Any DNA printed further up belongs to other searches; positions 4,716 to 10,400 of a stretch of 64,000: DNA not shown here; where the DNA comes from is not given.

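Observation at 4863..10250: Giant 1795-aa secreted multicopper oxidase in the size class of Mn(II)-oxidising MofA/MnxG enzymes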

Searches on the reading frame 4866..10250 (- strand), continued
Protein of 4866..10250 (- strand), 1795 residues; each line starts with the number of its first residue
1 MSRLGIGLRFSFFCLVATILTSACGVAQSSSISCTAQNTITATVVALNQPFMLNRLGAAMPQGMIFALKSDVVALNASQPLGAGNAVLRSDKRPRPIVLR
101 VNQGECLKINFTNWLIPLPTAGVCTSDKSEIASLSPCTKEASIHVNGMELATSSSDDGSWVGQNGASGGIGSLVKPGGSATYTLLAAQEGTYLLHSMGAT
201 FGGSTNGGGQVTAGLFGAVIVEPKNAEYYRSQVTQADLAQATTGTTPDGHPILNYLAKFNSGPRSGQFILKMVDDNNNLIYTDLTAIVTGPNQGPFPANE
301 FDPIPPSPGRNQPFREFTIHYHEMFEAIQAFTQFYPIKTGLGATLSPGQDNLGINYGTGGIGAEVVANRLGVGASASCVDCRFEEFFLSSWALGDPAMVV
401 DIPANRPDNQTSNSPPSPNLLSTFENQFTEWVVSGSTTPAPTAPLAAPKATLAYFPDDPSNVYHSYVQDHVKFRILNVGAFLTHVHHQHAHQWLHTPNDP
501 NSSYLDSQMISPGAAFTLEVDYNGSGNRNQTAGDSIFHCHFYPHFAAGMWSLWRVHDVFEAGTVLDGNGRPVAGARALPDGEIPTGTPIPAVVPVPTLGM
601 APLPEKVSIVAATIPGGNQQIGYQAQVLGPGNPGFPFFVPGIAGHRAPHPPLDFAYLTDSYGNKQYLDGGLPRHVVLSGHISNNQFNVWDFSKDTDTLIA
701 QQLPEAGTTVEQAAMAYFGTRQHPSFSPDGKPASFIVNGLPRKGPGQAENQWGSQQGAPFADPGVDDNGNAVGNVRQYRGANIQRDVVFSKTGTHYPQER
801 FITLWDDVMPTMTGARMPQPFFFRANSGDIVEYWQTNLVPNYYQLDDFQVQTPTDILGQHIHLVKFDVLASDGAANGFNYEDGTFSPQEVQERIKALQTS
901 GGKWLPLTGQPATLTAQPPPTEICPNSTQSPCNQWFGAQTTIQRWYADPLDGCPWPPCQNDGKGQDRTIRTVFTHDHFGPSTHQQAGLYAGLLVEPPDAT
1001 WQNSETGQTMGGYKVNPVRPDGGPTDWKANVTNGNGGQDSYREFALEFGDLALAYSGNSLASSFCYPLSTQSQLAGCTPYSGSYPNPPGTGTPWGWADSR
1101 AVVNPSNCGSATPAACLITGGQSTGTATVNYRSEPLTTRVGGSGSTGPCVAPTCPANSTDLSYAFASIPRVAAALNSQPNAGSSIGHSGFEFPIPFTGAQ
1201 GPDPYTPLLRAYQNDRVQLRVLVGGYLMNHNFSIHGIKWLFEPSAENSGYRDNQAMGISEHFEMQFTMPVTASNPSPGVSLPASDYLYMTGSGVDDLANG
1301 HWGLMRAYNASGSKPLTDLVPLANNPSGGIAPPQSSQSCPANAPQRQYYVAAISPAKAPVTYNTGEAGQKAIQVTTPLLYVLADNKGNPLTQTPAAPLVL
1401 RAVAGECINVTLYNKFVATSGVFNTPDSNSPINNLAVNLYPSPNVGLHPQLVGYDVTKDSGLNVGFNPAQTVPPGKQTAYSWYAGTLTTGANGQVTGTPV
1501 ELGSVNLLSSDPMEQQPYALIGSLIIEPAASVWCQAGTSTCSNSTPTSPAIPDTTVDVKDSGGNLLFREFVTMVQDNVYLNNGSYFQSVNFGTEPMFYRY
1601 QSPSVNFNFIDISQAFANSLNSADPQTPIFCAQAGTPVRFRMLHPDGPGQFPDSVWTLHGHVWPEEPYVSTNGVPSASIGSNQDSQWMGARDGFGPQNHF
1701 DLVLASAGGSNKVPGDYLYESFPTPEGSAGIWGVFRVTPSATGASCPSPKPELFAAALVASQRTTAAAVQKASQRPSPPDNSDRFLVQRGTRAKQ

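Call 53: search_protein_families(library=ncbifam, alignment_id=A1, max_evalue=0.00001)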
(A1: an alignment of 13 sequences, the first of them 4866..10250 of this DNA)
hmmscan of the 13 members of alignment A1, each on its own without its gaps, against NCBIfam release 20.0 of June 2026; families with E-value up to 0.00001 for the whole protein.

A. member 1, window:4866-10250:- (1795 aa): 1 family
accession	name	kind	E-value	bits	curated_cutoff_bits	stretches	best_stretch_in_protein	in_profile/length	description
NF041487.1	copper_ox_MnxG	equivalog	0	1094.4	3100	3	37-611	2-589/1894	manganese-oxidizing multicopper oxidase MnxG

B. families by the number of members that match (of 13 scanned): 1 family
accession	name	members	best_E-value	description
NF041487.1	copper_ox_MnxG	13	0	manganese-oxidizing multicopper oxidase MnxG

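Call 58: search_protein_families(library=ncbifam, proteins=[L032:10001-15103:+, L051:10001-15091:+, L019:10001-15112:+, L015:2311-7044:+, L018:2629-7773:+], max_evalue=1e-20)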
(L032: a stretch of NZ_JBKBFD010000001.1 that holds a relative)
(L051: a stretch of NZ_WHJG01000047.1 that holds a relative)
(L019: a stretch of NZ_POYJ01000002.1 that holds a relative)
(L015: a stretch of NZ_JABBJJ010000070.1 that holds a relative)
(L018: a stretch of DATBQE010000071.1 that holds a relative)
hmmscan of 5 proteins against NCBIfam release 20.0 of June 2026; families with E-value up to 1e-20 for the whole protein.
L032:10001-15103:+ (1701 aa): 1 family
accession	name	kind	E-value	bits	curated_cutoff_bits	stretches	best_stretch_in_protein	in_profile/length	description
NF041487.1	copper_ox_MnxG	equivalog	0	1089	3100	3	4-558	5-591/1894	manganese-oxidizing multicopper oxidase MnxG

L051:10001-15091:+ (1697 aa): 1 family
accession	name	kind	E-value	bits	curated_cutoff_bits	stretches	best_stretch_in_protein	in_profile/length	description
NF041487.1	copper_ox_MnxG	equivalog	0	1198.1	3100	3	1-549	3-587/1894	manganese-oxidizing multicopper oxidase MnxG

L019:10001-15112:+ (1704 aa): 1 family
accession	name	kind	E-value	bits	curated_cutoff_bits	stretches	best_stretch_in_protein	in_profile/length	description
NF041487.1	copper_ox_MnxG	equivalog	0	1098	3100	3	10-610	6-587/1894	manganese-oxidizing multicopper oxidase MnxG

L015:2311-7044:+ (1578 aa): 1 family
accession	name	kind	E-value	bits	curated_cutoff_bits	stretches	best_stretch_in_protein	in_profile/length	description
NF041487.1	copper_ox_MnxG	equivalog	0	1182.9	3100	3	1-544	2-585/1894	manganese-oxidizing multicopper oxidase MnxG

L018:2629-7773:+ (1715 aa): 1 family
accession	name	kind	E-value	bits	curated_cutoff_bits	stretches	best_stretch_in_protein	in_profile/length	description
NF041487.1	copper_ox_MnxG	equivalog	0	1146.9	3100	3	36-592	1-589/1894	manganese-oxidizing multicopper oxidase MnxG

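Call 70: find_encoding_contigs(protein=P0002, flank=10000, max_places=3)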
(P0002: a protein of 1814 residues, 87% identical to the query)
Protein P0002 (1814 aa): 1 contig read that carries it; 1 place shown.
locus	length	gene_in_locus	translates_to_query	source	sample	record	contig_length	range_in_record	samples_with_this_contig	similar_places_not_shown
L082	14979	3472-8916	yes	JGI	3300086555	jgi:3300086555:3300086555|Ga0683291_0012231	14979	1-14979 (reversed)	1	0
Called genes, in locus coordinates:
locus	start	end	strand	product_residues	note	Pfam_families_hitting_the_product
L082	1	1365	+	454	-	?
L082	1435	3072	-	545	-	PF21783:YNCE (weak)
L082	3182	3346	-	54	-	-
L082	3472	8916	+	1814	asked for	PF07732:Cu-oxidase_3 (faint)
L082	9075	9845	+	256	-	PF24793:GINT1_N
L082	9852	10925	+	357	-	PF13480:Acetyltransf_6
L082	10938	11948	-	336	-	PF20706:GT4-conflict (faint), PF00534:Glycos_transf_1, PF13692:Glyco_trans_1_4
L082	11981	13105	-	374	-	PF13579:Glyco_trans_4_4 (weak), PF00534:Glycos_transf_1, PF13692:Glyco_trans_1_4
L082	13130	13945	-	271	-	PF05721:PhyH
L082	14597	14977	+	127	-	?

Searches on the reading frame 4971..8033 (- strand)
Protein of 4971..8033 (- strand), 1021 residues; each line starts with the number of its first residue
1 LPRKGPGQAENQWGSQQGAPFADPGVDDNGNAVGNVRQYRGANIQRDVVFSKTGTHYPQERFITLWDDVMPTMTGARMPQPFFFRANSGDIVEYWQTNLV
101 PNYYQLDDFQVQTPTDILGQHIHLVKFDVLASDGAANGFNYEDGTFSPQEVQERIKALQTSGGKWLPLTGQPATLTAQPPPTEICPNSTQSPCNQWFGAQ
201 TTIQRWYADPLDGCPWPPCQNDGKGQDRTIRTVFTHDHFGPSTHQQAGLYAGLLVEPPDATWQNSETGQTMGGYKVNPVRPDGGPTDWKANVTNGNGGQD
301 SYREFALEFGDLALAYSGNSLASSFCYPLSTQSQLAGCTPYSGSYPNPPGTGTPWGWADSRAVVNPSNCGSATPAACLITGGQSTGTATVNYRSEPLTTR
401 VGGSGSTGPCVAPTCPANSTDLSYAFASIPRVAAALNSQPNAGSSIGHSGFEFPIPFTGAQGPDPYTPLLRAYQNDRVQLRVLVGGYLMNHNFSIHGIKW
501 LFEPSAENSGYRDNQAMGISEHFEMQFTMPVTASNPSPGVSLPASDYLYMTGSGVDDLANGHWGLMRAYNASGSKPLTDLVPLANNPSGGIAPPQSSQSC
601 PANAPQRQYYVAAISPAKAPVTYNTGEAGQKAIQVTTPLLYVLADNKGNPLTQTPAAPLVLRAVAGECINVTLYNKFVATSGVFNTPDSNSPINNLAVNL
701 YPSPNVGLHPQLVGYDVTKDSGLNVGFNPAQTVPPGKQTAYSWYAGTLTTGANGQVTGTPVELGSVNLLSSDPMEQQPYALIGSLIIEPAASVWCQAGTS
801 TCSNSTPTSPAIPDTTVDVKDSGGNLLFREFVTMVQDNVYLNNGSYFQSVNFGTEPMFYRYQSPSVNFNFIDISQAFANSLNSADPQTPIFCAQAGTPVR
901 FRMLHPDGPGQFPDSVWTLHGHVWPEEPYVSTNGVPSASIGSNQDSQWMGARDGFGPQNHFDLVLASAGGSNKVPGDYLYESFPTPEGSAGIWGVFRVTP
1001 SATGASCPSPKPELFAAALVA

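Call 45: predict_structure(alignment_id=A5)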
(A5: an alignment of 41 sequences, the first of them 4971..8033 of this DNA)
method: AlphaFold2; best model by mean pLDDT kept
length: 1021 residues; sequences in the alignment: 41
mean_pLDDT: 79.5   pTM: 0.86
mean pLDDT of the five models: 79.5, 76.9, 75.8, 74.6, 74.2
residues with pLDDT >= 90: 355; 70-90: 417; 50-70: 165; < 50: 84
segments of 3 or more residues with pLDDT < 50: 1-21, 122-134, 137-142, 238-247, 331-333, 345-350, 371-376, 1009-1021
pLDDT, mean of each block of 10 residues (from residue 1): 36 42 61 81 88 88 90 86 87 86 68 53 45 45 67 77 57 75 87 86 76 67 55 58 48 85 93 82 88 82 90 81 70 57 50 68 70 48 74 91 60 70 94 91 80 89 95 94 73 90 83 84 87 81 93 89 94 86 90 68 91 91 85 93 95 90 94 95 85 73 94 87 94 96 90 81 94 94 95 82 65 77 92 93 88 88 72 72 82 93 90 80 92 86 89 86 93 92 78 91 57 37 35
secondary structure, 60 per line:
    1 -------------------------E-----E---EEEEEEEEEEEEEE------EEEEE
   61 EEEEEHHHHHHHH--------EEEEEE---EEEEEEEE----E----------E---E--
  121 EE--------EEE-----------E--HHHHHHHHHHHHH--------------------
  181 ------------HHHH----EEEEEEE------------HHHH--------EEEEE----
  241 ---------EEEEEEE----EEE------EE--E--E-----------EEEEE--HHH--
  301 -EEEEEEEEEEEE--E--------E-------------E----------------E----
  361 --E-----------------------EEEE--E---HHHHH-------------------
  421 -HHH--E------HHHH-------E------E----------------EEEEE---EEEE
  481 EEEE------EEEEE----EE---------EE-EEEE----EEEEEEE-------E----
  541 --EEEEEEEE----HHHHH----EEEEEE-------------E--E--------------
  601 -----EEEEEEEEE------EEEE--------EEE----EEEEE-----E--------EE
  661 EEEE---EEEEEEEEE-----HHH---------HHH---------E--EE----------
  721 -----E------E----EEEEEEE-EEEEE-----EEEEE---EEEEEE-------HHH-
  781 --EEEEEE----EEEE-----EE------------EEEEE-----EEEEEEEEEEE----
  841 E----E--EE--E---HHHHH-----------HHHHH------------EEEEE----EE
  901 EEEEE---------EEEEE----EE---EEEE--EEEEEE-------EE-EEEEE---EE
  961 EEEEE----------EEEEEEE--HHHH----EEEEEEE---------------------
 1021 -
elements in order (helices of 4 or more, strands of 3 or more residues): E36-49 E56-65 H66-73 E82-87 E91-98 E131-133 H148-160 H193-196 E201-207 H220-223 E232-236 E250-256 E261-263 E289-293 E302-313 E387-390 H397-401 H434-437 E469-473 E477-484 E491-495 E514-517 E522-528 E543-550 H555-559 E564-569 E606-614 E621-624 E633-635 E640-644 E659-664 E668-676 E738-744 E746-750 E756-760 E764-769 E783-788 E793-796 E816-820 E826-836 H857-861 H873-877 E890-894 E899-905 E915-919 E929-932 E935-940 E951-955 E959-965 E976-982 H985-988 E993-999

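Call 49: fold_search(model_id=the predicted structure, library=pdb)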
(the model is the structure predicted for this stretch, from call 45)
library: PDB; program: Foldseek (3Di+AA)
matches with E <= 10: 1247; with E <= 0.001: 461
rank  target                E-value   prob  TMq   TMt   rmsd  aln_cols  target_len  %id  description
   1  9bxa_A                3.9e-58  1.00  0.64  0.54   4.7      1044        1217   22  Structure of Mnx H340A complex from Bacillus sp. PL-12 (released 2024-08-07)
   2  4bxs_V                2.8e-21  1.00  0.43  0.35  10.3      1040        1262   11  Crystal Structure of the Prothrombinase Complex from the Venom of Pseudonaja Textilis (released 2013-07-31)
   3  6mf0_A                2.1e-20  1.00  0.41  0.34   8.9      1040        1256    9  Crystal Structure Determination of Human/Porcine Chimera Coagulation Factor VIII (released 2019-09-11)
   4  5n0k                  2.3e-20  1.00  0.43  0.42  10.0      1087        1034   10  Rat ceruloplasmin orthorhombic form (released 2017-12-13)
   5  4enz                  3.6e-20  1.00  0.43  0.42   9.8      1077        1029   12  Structure of human ceruloplasmin at 2.6 A resolution (released 2013-04-17)
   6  1kcw                  3.6e-20  1.00  0.41  0.41  10.0      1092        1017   10  X-RAY CRYSTAL STRUCTURE OF HUMAN CERULOPLASMIN AT 3.0 ANGSTROMS (released 1997-02-12)
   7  6mf2_A                5.1e-20  1.00  0.39  0.34  11.4      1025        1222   10  Improved Model of Human Coagulation Factor VIII (released 2019-09-11)
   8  4ejx_A                7.5e-20  1.00  0.43  0.42   9.8      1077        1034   10  Structure of ceruloplasmin-myeloperoxidase complex (released 2013-04-10)
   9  7kwo_A                9.8e-20  1.00  0.42  0.36   8.8      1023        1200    9  rFVIIIFc-VWF-XTEN (BIVV001) (released 2021-03-03)
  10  2j5w                  2.5e-19  1.00  0.41  0.41  10.2      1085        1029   11  Ceruloplasmin revisited: structural and functional roles of various metal cation binding sites (released 2007-02-06)
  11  6mf0_B                5.2e-19  1.00  0.42  0.35   8.7      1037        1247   10  Crystal Structure Determination of Human/Porcine Chimera Coagulation Factor VIII (released 2019-09-11)
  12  7kbt_A                7.2e-19  1.00  0.42  0.35   9.1      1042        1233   10  Factor VIII in complex with the anti-C2 domain antibody, G99 (released 2020-11-18)
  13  8fdg                  3.4e-18  1.00  0.39  0.27  12.8      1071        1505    9  Cryo-EM structure of coagulation factor V short (released 2023-03-15)
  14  9jbv                  6.7e-18  1.00  0.42  0.35   8.8      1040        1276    9  Structure of Engineered Coagulation Factor VIII with Enhanced Secretion and Coagulation Potential (released 2025-09-10)
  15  7kve                  1.4e-17  1.00  0.40  0.31  10.3      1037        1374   11  Cryo-EM structure of human Factor V at 3.3 Angstrom resolution (released 2021-03-10)
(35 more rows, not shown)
